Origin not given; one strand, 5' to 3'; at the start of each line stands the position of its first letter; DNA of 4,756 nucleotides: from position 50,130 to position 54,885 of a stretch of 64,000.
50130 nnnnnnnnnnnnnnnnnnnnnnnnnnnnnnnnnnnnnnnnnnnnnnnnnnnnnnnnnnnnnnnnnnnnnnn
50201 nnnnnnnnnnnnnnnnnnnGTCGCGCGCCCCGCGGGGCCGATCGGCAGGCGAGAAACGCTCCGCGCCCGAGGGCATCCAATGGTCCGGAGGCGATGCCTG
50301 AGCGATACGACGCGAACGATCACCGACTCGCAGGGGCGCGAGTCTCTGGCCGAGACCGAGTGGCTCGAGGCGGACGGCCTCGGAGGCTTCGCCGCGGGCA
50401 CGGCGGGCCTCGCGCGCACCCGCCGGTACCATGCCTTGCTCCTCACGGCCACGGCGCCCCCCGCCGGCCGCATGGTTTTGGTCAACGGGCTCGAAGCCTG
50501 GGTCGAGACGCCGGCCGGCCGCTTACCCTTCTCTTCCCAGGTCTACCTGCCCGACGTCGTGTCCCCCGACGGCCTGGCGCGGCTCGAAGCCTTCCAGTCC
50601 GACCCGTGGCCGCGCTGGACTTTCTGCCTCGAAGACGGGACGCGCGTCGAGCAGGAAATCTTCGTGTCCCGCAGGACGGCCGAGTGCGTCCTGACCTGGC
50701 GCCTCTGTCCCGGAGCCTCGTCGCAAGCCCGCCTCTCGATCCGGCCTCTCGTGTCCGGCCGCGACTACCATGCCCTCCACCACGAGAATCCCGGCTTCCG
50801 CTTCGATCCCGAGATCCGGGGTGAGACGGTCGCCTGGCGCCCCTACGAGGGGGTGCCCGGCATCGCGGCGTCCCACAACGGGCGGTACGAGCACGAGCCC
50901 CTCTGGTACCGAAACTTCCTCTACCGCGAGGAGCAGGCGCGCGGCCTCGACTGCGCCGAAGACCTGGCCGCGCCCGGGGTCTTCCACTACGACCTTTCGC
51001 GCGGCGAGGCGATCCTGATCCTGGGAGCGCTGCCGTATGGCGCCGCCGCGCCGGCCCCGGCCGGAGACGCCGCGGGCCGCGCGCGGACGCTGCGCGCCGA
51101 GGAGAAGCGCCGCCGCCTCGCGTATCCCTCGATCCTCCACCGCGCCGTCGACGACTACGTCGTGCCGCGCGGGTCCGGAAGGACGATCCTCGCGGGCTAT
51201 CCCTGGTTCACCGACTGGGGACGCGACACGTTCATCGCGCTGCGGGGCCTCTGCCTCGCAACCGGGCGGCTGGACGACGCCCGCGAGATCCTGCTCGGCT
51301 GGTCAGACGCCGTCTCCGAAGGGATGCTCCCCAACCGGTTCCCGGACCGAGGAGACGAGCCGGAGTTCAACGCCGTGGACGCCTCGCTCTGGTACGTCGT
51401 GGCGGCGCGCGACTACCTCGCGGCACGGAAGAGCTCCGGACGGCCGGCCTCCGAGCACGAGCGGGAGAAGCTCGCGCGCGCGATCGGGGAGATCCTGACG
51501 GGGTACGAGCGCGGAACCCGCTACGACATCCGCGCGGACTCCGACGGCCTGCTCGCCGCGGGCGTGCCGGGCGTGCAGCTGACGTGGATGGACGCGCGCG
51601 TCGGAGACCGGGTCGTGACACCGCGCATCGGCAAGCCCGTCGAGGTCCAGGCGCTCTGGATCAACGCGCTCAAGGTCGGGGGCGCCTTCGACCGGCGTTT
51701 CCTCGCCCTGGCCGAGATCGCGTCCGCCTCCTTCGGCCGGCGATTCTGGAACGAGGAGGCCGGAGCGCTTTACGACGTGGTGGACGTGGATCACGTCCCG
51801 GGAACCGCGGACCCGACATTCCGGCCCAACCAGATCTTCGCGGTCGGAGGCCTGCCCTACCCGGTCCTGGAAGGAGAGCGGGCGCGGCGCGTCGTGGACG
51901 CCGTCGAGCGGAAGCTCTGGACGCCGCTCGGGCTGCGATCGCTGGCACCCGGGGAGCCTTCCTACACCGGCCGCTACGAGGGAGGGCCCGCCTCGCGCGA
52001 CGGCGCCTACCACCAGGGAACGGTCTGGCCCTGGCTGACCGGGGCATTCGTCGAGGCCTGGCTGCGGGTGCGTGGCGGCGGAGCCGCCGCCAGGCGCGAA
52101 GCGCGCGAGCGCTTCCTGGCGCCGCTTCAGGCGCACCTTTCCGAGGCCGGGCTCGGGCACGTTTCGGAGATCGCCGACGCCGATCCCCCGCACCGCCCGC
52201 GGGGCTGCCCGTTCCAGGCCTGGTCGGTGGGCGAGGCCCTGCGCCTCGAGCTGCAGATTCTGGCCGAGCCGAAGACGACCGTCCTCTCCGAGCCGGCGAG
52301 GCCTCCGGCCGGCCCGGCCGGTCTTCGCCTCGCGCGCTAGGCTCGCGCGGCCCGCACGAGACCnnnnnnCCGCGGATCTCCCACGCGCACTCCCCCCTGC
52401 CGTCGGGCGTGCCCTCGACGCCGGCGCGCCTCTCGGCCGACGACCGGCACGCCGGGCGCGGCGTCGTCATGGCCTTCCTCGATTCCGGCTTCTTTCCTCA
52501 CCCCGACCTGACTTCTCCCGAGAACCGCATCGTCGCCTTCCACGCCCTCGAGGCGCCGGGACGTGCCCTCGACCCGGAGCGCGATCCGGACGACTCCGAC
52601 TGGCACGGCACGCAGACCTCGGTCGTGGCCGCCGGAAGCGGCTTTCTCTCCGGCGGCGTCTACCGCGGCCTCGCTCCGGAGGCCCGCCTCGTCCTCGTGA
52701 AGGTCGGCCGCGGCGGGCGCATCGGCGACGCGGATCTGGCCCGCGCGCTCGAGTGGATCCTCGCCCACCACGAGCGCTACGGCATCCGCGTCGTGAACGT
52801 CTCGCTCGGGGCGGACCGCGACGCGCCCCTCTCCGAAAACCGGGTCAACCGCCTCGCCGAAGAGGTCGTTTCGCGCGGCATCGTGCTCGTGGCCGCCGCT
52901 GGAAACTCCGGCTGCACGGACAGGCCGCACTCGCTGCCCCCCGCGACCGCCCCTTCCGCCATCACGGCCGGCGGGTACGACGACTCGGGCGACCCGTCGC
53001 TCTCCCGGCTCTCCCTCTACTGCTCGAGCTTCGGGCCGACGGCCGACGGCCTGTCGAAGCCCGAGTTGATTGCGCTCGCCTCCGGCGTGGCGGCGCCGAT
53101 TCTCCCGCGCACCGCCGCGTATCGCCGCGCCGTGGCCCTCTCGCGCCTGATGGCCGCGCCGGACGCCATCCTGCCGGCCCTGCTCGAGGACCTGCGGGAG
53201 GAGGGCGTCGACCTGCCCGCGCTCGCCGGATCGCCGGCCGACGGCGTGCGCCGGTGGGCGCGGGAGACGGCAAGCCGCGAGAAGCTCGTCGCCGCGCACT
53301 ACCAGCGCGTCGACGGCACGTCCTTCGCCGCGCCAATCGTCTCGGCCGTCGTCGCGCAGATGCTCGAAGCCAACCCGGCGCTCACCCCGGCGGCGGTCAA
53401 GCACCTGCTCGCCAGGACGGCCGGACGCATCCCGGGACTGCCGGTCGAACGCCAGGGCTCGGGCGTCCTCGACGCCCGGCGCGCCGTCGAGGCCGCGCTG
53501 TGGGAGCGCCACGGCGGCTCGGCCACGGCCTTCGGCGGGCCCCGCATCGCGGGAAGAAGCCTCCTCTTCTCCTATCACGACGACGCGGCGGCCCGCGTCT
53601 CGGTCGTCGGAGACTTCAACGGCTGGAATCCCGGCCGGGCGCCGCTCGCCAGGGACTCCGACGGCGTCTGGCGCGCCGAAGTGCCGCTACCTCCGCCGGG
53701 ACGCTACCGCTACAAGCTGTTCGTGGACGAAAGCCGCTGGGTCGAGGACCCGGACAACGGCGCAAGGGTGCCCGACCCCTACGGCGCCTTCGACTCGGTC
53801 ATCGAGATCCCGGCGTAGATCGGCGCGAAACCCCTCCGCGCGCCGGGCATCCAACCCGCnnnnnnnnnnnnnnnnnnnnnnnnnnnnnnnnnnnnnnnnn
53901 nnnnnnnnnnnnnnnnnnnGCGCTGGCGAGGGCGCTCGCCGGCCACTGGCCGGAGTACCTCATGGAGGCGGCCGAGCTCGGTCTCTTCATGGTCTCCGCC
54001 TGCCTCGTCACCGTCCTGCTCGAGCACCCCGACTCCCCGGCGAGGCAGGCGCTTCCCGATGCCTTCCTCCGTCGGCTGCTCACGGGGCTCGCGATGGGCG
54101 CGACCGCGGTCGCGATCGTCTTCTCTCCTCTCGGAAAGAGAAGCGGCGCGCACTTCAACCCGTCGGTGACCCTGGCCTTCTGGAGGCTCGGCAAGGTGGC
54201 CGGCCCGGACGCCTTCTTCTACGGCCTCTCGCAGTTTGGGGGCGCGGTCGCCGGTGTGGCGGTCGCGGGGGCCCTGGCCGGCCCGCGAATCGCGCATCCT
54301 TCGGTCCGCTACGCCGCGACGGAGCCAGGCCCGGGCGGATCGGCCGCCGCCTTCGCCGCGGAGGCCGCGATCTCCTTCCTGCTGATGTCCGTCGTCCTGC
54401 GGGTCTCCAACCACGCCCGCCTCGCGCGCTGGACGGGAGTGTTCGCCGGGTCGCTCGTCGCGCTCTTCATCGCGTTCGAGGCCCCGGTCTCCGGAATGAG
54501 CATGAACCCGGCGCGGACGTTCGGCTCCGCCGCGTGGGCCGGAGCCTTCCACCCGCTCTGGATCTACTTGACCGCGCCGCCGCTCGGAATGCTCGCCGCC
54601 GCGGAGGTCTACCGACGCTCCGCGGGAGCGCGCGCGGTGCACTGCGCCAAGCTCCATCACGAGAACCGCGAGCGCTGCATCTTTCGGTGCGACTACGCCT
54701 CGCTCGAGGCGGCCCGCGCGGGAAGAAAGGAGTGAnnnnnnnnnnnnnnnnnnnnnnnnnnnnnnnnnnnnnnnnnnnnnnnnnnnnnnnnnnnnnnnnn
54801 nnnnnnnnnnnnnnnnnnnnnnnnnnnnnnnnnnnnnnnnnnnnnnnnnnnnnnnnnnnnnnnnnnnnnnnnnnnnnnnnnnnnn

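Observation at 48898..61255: Five copies of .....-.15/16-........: an ECF-type promoter signature marking a putative regulon of the ZAS/ECF pair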

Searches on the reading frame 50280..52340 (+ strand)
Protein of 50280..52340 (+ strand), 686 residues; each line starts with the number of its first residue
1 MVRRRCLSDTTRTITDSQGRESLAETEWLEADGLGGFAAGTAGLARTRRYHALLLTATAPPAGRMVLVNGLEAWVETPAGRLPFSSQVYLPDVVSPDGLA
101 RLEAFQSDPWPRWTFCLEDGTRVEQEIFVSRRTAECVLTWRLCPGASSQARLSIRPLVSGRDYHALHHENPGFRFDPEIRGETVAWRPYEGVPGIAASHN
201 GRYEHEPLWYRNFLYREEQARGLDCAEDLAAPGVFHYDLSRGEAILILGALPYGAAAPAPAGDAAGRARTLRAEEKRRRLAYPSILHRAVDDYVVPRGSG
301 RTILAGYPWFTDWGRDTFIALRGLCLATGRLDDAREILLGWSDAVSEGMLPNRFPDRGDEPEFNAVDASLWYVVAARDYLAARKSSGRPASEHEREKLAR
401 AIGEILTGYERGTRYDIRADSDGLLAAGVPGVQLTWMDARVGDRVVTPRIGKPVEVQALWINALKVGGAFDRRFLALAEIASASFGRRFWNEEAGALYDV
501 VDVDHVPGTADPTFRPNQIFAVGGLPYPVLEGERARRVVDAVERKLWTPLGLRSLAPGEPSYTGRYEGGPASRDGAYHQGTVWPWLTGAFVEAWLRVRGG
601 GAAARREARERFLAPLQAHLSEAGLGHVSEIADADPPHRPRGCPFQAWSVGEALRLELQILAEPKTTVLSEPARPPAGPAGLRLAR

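Call 8: search_protein_families(library=pfam, proteins=[window:50280-52340:+], max_evalue=0.01)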
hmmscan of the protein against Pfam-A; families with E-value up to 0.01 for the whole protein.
window:50280-52340:+ (686 aa): 2 families
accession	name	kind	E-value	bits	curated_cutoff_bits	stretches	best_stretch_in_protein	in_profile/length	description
PF06202.20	GDE_C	-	1.6e-105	353.5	21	1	293-655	6-367/367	Amylo-alpha-1,6-glucosidase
PF12439.13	GDE_N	-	5.6e-56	189.9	27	1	27-245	2-218/219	Glycogen debranching enzyme N terminal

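Call 37: search_protein_families(library=ncbifam, proteins=[window:50340-52340:+], max_evalue=0.00001)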
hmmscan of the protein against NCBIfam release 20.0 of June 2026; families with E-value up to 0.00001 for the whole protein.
window:50340-52340:+ (666 aa): 2 families
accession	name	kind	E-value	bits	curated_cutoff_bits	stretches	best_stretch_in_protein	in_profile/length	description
TIGR01561.1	gde_arch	hypoth_equivalog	1.8e-104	350.6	364.15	1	7-575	1-569/569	putative glycogen debranching enzyme, archaeal type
TIGR01531.1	glyc_debranch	equivalog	1.3e-26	92.2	1399.55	2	290-364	1021-1093/1443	glycogen debranching enzyme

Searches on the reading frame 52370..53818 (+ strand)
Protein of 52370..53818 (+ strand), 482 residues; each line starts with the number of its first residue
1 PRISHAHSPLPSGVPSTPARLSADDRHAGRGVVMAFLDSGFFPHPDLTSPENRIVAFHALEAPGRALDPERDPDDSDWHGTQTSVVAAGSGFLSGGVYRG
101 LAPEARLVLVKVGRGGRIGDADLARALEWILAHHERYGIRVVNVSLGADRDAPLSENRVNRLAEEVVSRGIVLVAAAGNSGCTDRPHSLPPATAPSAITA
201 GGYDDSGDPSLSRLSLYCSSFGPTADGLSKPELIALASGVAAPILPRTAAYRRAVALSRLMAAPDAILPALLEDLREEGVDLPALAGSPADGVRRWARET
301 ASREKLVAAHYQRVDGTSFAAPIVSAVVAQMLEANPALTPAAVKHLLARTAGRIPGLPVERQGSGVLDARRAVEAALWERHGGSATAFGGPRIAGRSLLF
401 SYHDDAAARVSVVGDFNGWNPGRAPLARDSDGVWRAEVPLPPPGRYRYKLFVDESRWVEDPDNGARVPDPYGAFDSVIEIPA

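Call 8: search_protein_families(library=pfam, proteins=[window:52370-53818:+], max_evalue=0.01)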
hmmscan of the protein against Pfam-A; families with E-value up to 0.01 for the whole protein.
window:52370-53818:+ (482 aa): 3 families
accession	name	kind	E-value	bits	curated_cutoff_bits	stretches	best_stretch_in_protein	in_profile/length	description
PF00082.27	Peptidase_S8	-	1.2e-36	127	21.8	1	29-363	1-286/288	Subtilase family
PF02922.24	CBM_48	-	2.1e-09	38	22.4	1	397-454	12-72/83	Carbohydrate-binding module 48 (Isoamylase N-terminal domain)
PF16561.11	AMPK1_CBM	-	5.4e-06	27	26.8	1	402-480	7-79/85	Glycogen recognition site of AMP-activated protein kinase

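Call 37: search_protein_families(library=ncbifam, proteins=[window:52370-53818:+], max_evalue=0.00001)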
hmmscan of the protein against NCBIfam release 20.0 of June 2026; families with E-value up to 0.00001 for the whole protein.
window:52370-53818:+ (482 aa): 8 families
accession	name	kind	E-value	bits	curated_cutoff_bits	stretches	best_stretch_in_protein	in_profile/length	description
TIGR03921.1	T7SS_mycosin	equivalog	1.2e-28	100.2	278.75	2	28-215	11-192/353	type VII secretion-associated serine protease mycosin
NF049966.1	QH_SP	equivalog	1.1e-11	44.6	165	1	101-183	53-128/219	subtilisin-like serine protease QhpE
TIGR03895.1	protease_PatA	subfamily_domain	6.6e-11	41.7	421.05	1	100-209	19-125/606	PatA/PatG family cyanobactin maturation protease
NF040809.1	germ_prot_CspBA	exception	1.3e-08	33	1250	1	75-185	720-829/1099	bifunctional germination protease/germinant receptor pseudoprotease CspBA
NF009221.0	PRK12568.1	equivalog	1e-07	30.4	1270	1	400-469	157-227/745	1,4-alpha-glucan branching enzyme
NF008967.0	PRK12313.1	equivalog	7.9e-07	27.8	577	1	398-470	40-113/633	1,4-alpha-glucan branching protein GlgB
NF011294.0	PRK14706.1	equivalog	9.2e-07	27.5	1284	1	400-475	45-114/642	1,4-alpha-glucan branching enzyme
NF033595.1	denti_PrtP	equivalog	9.9e-06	24.4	300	0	307-357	432-484/606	dentilisin complex serine proteinase subunit PrtP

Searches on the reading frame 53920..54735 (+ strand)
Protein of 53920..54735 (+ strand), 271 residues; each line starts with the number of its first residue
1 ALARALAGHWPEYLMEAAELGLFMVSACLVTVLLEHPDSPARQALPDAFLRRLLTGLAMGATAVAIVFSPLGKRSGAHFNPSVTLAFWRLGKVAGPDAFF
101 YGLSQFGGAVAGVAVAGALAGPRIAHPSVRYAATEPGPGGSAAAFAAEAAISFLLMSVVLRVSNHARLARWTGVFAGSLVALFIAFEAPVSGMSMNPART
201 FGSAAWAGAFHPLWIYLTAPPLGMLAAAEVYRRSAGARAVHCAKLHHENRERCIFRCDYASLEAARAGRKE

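Call 8: search_protein_families(library=pfam, proteins=[window:53920-54735:+], max_evalue=0.01)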
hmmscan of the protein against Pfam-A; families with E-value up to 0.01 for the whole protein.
window:53920-54735:+ (271 aa): 1 family
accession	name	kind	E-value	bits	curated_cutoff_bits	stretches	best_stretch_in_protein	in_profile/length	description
PF00230.25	MIP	-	4.6e-28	98.9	25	1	22-231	20-222/222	Major intrinsic protein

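Call 37: search_protein_families(library=ncbifam, proteins=[window:53920-54735:+], max_evalue=0.00001)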
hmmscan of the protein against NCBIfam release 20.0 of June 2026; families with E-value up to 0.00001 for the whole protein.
window:53920-54735:+ (271 aa): 2 families
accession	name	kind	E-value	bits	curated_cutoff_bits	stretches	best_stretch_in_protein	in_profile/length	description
TIGR00861.1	MIP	subfamily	2e-34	119.4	171.25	1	22-231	7-224/224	MIP family channel protein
NF003838.0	PRK05420.1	equivalog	2.6e-15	56.5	256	1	56-233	40-225/231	aquaporin Z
